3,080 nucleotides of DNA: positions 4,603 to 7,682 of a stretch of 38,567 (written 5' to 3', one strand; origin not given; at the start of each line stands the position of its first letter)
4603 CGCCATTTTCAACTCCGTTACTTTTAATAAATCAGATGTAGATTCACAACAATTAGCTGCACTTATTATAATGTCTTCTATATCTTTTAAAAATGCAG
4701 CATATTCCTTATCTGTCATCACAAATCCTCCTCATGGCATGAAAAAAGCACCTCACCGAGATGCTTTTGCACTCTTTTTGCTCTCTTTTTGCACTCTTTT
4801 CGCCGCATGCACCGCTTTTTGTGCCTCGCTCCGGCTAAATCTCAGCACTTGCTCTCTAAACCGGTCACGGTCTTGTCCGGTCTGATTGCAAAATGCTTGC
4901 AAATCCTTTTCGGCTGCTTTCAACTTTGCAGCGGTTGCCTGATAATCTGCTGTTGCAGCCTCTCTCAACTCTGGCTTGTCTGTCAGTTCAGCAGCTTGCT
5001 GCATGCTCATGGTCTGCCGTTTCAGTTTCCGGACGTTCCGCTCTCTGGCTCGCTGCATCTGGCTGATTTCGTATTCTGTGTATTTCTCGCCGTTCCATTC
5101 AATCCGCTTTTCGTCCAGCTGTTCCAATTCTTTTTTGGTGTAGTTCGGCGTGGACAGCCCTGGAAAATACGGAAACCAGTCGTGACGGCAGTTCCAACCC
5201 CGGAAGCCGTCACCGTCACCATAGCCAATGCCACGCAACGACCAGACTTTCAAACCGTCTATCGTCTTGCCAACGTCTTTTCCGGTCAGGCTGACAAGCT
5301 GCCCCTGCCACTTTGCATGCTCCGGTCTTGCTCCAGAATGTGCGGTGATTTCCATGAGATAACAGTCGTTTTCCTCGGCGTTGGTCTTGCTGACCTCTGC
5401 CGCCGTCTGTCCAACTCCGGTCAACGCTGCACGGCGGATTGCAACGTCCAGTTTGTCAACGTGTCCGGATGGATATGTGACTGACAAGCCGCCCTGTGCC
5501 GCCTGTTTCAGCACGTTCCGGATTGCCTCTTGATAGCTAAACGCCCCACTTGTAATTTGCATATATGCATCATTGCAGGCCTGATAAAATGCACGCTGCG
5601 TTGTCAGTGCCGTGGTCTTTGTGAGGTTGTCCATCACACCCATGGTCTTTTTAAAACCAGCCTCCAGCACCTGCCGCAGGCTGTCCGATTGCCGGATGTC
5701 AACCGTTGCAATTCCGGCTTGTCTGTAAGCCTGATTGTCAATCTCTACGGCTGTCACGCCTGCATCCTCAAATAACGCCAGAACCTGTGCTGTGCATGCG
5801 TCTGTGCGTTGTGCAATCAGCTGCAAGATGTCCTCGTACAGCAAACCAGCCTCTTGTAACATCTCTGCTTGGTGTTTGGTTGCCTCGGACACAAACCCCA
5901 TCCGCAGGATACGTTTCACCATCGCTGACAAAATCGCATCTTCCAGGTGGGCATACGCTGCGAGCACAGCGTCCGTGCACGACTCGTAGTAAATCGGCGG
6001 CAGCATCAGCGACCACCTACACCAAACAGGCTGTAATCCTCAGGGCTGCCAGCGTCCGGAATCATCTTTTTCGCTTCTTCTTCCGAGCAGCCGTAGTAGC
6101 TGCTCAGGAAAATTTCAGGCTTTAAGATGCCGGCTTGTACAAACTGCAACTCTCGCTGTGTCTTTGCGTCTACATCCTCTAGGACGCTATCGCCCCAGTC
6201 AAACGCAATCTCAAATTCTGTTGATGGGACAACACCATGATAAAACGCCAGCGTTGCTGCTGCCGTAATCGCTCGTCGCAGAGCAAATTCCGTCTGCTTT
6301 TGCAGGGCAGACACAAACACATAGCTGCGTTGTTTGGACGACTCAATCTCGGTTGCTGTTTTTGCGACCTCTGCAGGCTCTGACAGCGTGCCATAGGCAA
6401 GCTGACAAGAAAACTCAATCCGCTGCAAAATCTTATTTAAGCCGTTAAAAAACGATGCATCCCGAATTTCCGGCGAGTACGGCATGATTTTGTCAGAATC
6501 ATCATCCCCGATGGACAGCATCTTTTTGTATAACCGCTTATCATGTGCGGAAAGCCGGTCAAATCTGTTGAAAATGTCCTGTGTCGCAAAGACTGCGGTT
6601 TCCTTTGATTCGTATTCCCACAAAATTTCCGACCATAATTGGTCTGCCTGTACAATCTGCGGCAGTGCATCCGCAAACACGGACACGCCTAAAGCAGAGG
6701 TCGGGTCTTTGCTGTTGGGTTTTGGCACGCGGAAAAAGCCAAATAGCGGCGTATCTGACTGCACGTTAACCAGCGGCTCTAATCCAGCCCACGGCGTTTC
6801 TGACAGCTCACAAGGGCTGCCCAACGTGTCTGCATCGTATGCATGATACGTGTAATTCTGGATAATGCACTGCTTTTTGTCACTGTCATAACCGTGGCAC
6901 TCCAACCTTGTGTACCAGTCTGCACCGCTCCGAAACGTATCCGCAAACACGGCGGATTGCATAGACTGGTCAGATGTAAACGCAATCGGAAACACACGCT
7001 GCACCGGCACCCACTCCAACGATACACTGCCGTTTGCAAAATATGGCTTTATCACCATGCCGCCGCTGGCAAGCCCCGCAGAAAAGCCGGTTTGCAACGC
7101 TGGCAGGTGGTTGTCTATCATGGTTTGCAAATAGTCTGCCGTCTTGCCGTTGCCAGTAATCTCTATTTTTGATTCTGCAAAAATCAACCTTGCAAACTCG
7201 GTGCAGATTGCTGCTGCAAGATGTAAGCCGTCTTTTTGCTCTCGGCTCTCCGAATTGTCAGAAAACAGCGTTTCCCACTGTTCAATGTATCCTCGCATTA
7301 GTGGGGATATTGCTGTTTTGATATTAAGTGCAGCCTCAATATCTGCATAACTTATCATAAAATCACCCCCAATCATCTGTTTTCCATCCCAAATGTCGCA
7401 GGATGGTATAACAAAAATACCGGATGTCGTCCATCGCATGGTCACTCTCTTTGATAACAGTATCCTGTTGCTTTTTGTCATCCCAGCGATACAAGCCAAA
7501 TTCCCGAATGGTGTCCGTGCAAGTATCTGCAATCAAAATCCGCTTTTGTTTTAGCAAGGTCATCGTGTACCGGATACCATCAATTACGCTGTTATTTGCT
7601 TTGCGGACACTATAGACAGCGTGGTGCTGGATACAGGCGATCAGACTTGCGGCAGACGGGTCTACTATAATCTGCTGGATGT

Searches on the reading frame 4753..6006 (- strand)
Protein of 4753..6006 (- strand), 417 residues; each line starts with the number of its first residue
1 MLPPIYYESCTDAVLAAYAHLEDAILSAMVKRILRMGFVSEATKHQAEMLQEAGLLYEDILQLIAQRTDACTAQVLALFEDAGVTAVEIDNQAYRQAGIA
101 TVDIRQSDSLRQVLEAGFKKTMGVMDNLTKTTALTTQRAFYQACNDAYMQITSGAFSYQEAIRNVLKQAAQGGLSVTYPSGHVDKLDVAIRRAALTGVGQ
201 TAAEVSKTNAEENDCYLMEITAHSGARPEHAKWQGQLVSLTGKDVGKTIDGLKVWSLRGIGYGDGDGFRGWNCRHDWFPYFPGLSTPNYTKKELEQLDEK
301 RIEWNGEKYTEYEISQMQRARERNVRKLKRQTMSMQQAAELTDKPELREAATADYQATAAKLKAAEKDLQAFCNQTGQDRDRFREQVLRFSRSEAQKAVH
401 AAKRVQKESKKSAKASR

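Call 99: search_protein_families(library=pfam, proteins=[window:4753-6006:-], max_evalue=0.001)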
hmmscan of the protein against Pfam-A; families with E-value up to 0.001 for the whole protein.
window:4753-6006:- (417 aa): 1 family
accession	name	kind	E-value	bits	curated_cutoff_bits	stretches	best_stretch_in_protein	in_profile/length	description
PF06152.16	Phage_min_cap2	-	2.7e-98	329.7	26.3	1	4-374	3-366/366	Phage minor capsid protein 2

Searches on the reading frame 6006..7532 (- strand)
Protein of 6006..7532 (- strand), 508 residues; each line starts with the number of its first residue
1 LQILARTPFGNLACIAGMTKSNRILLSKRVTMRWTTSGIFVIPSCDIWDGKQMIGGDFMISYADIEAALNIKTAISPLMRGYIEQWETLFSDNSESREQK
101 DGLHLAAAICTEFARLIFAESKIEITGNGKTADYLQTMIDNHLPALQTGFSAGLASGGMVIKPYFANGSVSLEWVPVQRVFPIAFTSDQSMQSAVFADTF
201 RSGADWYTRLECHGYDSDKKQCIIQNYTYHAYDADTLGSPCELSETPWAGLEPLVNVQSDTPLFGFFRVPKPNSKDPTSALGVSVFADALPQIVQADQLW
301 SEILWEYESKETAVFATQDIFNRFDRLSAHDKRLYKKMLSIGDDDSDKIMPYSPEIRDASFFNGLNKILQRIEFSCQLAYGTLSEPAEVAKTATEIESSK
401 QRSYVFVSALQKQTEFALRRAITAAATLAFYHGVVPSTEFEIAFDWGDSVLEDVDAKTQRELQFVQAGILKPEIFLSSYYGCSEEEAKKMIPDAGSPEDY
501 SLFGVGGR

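Call 99: search_protein_families(library=pfam, proteins=[window:6006-7532:-], max_evalue=0.001)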
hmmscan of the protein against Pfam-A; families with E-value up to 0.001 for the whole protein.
window:6006-7532:- (508 aa): 1 family
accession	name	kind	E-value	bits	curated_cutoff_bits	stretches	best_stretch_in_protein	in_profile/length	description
PF05133.19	SPP1_portal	-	9.4e-07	28.6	25.5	1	103-490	45-406/416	Phage portal protein, SPP1 Gp6-like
